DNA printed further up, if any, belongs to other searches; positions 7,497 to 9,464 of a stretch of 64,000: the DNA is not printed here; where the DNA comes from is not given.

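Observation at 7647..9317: Fusion of a PhoU-like domain to a eukaryotic-like/APH-fold kinase domain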

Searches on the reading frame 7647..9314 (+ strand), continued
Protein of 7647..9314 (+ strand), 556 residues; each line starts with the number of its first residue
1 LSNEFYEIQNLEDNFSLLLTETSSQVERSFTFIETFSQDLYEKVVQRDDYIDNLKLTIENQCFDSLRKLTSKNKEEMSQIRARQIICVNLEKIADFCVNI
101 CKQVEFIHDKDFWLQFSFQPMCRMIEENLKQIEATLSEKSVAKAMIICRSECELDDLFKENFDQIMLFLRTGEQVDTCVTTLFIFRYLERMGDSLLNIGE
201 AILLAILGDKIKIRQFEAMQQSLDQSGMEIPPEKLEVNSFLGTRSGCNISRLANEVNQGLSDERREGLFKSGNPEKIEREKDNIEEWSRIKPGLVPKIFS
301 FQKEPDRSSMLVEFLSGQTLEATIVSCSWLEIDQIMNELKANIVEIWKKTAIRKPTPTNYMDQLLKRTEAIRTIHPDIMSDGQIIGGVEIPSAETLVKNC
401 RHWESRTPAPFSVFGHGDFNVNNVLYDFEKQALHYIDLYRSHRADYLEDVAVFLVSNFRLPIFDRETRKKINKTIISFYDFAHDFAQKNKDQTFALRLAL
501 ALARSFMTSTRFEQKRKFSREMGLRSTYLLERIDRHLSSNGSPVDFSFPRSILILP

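Call 17: search_solved_structures(query=window:7647-9314:+, max_evalue=1, show_alignments=2)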
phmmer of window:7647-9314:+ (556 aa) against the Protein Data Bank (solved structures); distinct sequences matched with E-value up to 1: 8.
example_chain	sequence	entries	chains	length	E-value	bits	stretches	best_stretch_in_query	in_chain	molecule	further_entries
1sum_B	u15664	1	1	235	1.3e-07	33.8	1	34-215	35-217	Phosphate transport system protein phoU homolog 2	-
1t72_A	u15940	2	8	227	1.6e-06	30.2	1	24-213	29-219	Phosphate transport system protein phoU homolog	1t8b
1xwm_A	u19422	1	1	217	6.2e-05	24.9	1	27-208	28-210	phosphate uptake regulator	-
2i0m_A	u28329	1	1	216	0.0012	20.7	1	6-210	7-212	Phosphate transport system protein phoU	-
4q25_A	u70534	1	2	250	0.0053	18.6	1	25-225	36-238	Phosphate-specific transport system accessory protein PhoU homolog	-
5i8l_A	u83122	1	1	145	0.32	12.7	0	221-268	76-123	Lysozyme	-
4feu_A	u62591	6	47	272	0.36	12.5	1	409-453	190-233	Aminoglycoside 3'-phosphotransferase AphA1-IAB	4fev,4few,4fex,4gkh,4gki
4ej7_A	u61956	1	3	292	0.41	12.3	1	409-453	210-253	Aminoglycoside 3'-phosphotransferase AphA1-IAB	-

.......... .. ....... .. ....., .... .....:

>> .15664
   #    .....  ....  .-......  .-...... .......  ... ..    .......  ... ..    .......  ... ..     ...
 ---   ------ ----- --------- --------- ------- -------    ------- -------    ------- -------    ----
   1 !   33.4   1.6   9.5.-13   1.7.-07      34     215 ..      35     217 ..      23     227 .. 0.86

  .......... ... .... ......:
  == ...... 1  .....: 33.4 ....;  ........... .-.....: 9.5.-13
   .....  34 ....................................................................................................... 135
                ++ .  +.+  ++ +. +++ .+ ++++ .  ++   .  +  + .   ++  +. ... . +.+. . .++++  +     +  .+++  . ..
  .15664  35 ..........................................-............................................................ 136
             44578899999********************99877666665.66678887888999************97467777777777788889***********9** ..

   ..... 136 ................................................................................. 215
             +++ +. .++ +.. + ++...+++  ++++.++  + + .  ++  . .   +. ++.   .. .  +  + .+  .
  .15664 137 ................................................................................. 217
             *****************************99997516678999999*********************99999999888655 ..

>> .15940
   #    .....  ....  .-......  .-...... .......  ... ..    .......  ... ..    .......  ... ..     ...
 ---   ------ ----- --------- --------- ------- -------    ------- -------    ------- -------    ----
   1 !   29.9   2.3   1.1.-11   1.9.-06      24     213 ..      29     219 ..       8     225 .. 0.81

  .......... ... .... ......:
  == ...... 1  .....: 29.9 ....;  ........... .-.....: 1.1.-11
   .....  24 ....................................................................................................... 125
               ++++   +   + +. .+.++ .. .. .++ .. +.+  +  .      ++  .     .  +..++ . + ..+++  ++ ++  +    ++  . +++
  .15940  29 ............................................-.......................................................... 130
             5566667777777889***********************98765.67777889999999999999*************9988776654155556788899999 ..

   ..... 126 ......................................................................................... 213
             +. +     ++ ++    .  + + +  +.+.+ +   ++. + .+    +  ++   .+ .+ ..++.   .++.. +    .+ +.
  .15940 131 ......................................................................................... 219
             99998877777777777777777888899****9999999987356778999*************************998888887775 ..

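Call 19: find_related_loci(query=A1, collection=genome_contigs, flank=10000)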
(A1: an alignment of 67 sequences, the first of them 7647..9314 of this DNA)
Query A1 (556 aa) in genome_contigs; peptide patterns used: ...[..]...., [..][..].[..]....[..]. (x = any residue, [..] = any of these).
461 stretches matched a pattern; 419 encode a relative of the query (tblastn E <= 1e-3); the best 80 are kept; 80 distinct loci.
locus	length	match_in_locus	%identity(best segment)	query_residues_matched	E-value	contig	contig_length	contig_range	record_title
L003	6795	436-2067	47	10-553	5e-169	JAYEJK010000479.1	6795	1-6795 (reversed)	MAG: Thermodesulfobacteriota bacterium isolate MAG165 MAG165_479, whole genome shotgun sequence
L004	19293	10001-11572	48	10-533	2e-165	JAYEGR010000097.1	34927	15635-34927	MAG: Thermodesulfobacteriota bacterium isolate MAG241 MAG241_97, whole genome shotgun sequence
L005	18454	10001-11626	47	8-553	5e-164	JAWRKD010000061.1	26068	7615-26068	MAG: Desulfovibrionaceae bacterium isolate ADS12 c_000000069304, whole genome shotgun sequence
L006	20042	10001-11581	48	8-536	8e-163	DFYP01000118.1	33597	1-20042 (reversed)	MAG TPA_asm: Desulfovibrio sp. UBA4079 UBA4079_contig_10929, whole genome shotgun sequence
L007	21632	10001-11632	45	8-553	4e-162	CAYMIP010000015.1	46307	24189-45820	MAG TPA_asm: uncultured Desulfocurvus sp. isolate SRP302447_co3_71 genome assembly, contig: NODE_2098_length_46307_cov_3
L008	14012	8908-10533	46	11-553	7e-162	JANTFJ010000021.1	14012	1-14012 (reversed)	MAG: Desulfobulbaceae bacterium isolate bin100106 c_000000004446, whole genome shotgun sequence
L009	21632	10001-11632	45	8-553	1e-161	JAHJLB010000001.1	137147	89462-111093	MAG: Proteobacteria bacterium isolate Old_saline.mb.115 Old_saline.mb.115_k141_14998, whole genome shotgun sequence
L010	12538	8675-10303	45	5-553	5e-160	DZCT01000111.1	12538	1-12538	MAG TPA_asm: Desulfatirhabdium butyrativorans isolate SulCav_PC08_64_48_9 SulCav_PC08-64_3803_length_12538_cov_6.198029,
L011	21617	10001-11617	45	10-553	2e-159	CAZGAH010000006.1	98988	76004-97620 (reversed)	MAG TPA_asm: uncultured Desulfovibrionaceae bacterium isolate binchicken_co113_251 genome assembly, contig: NODE_216_len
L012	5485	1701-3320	45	8-553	1e-161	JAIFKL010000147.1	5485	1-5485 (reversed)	MAG: Desulfobacteraceae bacterium isolate bin_101 scaffold_44904, whole genome shotgun sequence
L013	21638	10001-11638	45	6-553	4e-159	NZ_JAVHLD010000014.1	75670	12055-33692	MAG: Humidesulfovibrio sp. isolate Ess09-03 NODE_14_length_75670_cov_10.090842, whole genome shotgun sequence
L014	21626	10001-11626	46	7-553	9e-159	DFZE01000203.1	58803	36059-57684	MAG TPA_asm: Desulfobacteraceae bacterium UBA4064 UBA4064_contig_4347, whole genome shotgun sequence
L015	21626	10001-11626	46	7-553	7e-159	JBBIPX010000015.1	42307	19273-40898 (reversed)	MAG: Desulfobacteraceae bacterium isolate QH1S170213_bin_312 NODE_951_length_42307_cov_7.323062, whole genome shotgun se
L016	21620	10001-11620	45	8-553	2e-158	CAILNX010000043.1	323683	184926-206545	MAG: uncultured delta proteobacterium isolate AM-lipid-02-D7_bin-222 genome assembly, contig: bin-222:43/65, whole genom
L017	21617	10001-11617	45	11-553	6e-158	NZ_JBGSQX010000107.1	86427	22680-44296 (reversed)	MAG: Desulfococcus sp. isolate JTS-AC343 k141_2708618, whole genome shotgun sequence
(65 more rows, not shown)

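Call 30: search_solved_structures(query=A1, max_evalue=1, show_alignments=0)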
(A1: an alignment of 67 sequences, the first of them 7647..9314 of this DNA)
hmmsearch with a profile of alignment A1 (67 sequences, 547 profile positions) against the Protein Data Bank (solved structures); distinct sequences matched with E-value up to 1: 12.
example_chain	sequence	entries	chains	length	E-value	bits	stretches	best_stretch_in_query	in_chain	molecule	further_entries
4q25_A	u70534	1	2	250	9e-18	67.2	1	16-213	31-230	Phosphate-specific transport system accessory protein PhoU homolog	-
1t72_A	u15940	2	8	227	2.4e-15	59.2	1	3-212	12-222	Phosphate transport system protein phoU homolog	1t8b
2i0m_A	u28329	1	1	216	9.1e-15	57.3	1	18-207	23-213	Phosphate transport system protein phoU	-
1xwm_A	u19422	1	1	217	9.4e-15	57.3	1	21-205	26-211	phosphate uptake regulator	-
1sum_B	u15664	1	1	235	2e-10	43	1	20-209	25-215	Phosphate transport system protein phoU homolog 2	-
4feu_A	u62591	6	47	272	0.0078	17.9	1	403-447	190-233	Aminoglycoside 3'-phosphotransferase AphA1-IAB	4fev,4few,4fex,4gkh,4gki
4ej7_A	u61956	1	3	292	0.0093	17.7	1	403-447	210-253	Aminoglycoside 3'-phosphotransferase AphA1-IAB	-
6fuc_A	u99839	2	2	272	0.025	16.2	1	400-447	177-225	Aminoglycoside phosphotransferase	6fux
2bkk_A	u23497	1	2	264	0.68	11.5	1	406-448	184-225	AMINOGLYCOSIDE 3'-PHOSPHOTRANSFERASE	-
1l8t_A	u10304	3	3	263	0.69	11.5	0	406-448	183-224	Aminoglycoside 3'-Phosphotransferase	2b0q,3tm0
1j7i_A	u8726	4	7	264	0.7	11.5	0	406-448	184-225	AMINOGLYCOSIDE 3'-PHOSPHOTRANSFERASE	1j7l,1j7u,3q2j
9x4g_B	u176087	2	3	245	0.87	11.2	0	408-437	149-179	non-specific serine/threonine protein kinase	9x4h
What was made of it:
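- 7647..8267 (+): PhoU domain, aa 1-207: six-helix bundle of two three-helix repeats. Acidic motifs D48-D49-x-x-D52-N53, E91-x3-D95, E151-x3-D155 and E189-R-x-G-D193 (plus N197, E200). PDB profile hit to PhoU 4q25 at 9e-18 (call 30).
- Tried and rejected: PDB sequence and profile searches with the kinase half: only the catalytic loop aligns (E 0.008-0.4; calls 17, 30), so the fold assignment rests on the AF2 model.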

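Call 31: predict_structure(alignment_id=A1)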
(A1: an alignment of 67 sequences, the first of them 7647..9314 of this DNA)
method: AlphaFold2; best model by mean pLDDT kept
length: 556 residues; sequences in the alignment: 67
mean_pLDDT: 89.6   pTM: 0.69
mean pLDDT of the five models: 89.6, 88.6, 88.1, 87.6, 87.0
residues with pLDDT >= 90: 387; 70-90: 107; 50-70: 51; < 50: 11
segments of 3 or more residues with pLDDT < 50: 239-243, 257-262
pLDDT, mean of each block of 10 residues (from residue 1): 62 94 98 95 94 92 84 83 95 98 93 93 98 91 87 95 95 93 98 95 81 67 67 57 56 57 69 93 98 95 91 88 88 97 98 97 95 89 87 95 97 97 93 96 98 96 86 97 98 98 97 89 96 97 96 89
secondary structure, 60 per line:
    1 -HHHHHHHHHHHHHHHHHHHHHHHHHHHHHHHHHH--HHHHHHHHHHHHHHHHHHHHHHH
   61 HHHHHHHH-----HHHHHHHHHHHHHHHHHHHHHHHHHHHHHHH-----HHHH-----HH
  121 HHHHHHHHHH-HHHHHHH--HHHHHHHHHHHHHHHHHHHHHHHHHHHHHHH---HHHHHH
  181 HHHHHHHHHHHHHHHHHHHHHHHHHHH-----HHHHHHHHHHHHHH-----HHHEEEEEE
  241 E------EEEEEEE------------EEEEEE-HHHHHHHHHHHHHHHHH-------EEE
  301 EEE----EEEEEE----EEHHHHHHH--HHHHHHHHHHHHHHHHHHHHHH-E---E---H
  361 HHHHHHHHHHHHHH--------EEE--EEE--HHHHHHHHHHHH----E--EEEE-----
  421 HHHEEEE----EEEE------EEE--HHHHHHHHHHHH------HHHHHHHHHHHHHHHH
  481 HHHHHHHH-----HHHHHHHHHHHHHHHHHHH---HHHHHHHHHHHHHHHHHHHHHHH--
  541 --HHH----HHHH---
elements in order: H2-35 H38-68 H74-104 H110-113 H119-130 H132-138 H141-171 H175-207 H213-226 E235-241 E248-254 E267-272 H274-290 E298-303 E308-313 H320-326 H329-350 H360-374 E383-385 E388-390 H393-404 E412-415 E424-427 E432-435 E442-444 H447-458 H465-488 H494-512 H516-538 H550-553
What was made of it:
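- On Hanks-type (eukaryotic-like) Ser/Thr protein kinase: Only 10 residues separate D437 from the next helix (call 31).
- Checked: The AF2 model has pLDDT 89.6 (call 31).
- AF2 model pLDDT 89.6, with the canonical kinase order beta1, Gly-loop, beta2, beta3(K), alphaC(E), beta4-5, hinge, catalytic loop, metal Asp (call 31). Inter-domain geometry is only moderately confident: pTM 0.69, linker pLDDT 56-69 (call 31). There is no activation loop (call 31).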

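Call 34: fold_search(model_id=the predicted structure, library=pdb)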
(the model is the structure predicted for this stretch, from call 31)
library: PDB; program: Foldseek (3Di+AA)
matches with E <= 10: 1873; with E <= 0.001: 113
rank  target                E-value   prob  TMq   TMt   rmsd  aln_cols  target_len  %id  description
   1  4ej7_C                6.3e-08  1.00  0.29  0.56   7.0       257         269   19  Crystal structure of the aminoglycoside phosphotransferase APH(3')-Ia, ATP-bound (released 2012-04-18)
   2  4fev_A                6.6e-08  1.00  0.29  0.57   7.6       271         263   18  Crystal structure of the aminoglycoside phosphotransferase APH(3')-Ia, with substrate kanamycin and small molecule inh (released 2012-06-20)
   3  4ej7_A                6.9e-08  1.00  0.29  0.55   7.1       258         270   19  Crystal structure of the aminoglycoside phosphotransferase APH(3')-Ia, ATP-bound (released 2012-04-18)
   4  4fex_B                1.2e-07  1.00  0.30  0.57   7.4       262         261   19  Crystal structure of the aminoglycoside phosphotransferase APH(3')-Ia, with substrate kanamycin and small molecule inh (released 2012-06-20)
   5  4few_A                1.3e-07  1.00  0.29  0.56   7.4       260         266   18  Crystal structure of the aminoglycoside phosphotransferase APH(3')-Ia, with substrate kanamycin and small molecule inh (released 2012-06-20)
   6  4gkh_G                1.3e-07  1.00  0.29  0.54   7.7       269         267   17  Crystal structure of the aminoglycoside phosphotransferase APH(3')-Ia, with substrate kanamycin and small molecule inh (released 2012-09-05)
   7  4fev_C                1.3e-07  1.00  0.30  0.59   6.5       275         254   18  Crystal structure of the aminoglycoside phosphotransferase APH(3')-Ia, with substrate kanamycin and small molecule inh (released 2012-06-20)
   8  4gki_L                1.4e-07  1.00  0.29  0.55   7.4       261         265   18  Crystal structure of the aminoglycoside phosphotransferase APH(3')-Ia, with substrate kanamycin and small molecule inh (released 2012-09-05)
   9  4fex_C                1.4e-07  1.00  0.29  0.56   7.1       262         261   18  Crystal structure of the aminoglycoside phosphotransferase APH(3')-Ia, with substrate kanamycin and small molecule inh (released 2012-06-20)
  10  4gkh_K                1.4e-07  1.00  0.30  0.56   7.7       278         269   17  Crystal structure of the aminoglycoside phosphotransferase APH(3')-Ia, with substrate kanamycin and small molecule inh (released 2012-09-05)
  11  4fev_E                1.6e-07  1.00  0.29  0.55   7.6       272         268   18  Crystal structure of the aminoglycoside phosphotransferase APH(3')-Ia, with substrate kanamycin and small molecule inh (released 2012-06-20)
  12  4ej7_B                1.7e-07  1.00  0.29  0.57   7.2       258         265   18  Crystal structure of the aminoglycoside phosphotransferase APH(3')-Ia, ATP-bound (released 2012-04-18)
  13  4few_F                1.7e-07  1.00  0.29  0.56   7.7       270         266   18  Crystal structure of the aminoglycoside phosphotransferase APH(3')-Ia, with substrate kanamycin and small molecule inh (released 2012-06-20)
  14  4gkh_E                1.8e-07  1.00  0.30  0.59   6.1       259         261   18  Crystal structure of the aminoglycoside phosphotransferase APH(3')-Ia, with substrate kanamycin and small molecule inh (released 2012-09-05)
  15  4feu_E                1.8e-07  1.00  0.29  0.55   7.5       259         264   18  Crystal structure of the aminoglycoside phosphotransferase APH(3')-Ia, with substrate kanamycin and small molecule inh (released 2012-06-20)
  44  4q25_B                7.4e-06  1.00  0.31  0.77   4.4       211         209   14  Crystal structure of PhoU from Pseudomonas aeruginosa (released 2015-02-18)
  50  4q25_A                1.4e-05  1.00  0.35  0.88   2.5       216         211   13  Crystal structure of PhoU from Pseudomonas aeruginosa (released 2015-02-18)
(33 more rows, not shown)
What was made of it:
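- Checked: Foldseek gives E 6e-8 to APH(3')-Ia (call 34).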

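Call 82: search_protein_families(library=padloc, proteins=[window:7647-9314:+], max_evalue=0.001)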
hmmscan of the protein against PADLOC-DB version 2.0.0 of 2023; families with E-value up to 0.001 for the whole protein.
window:7647-9314:+ (556 aa): 0 families
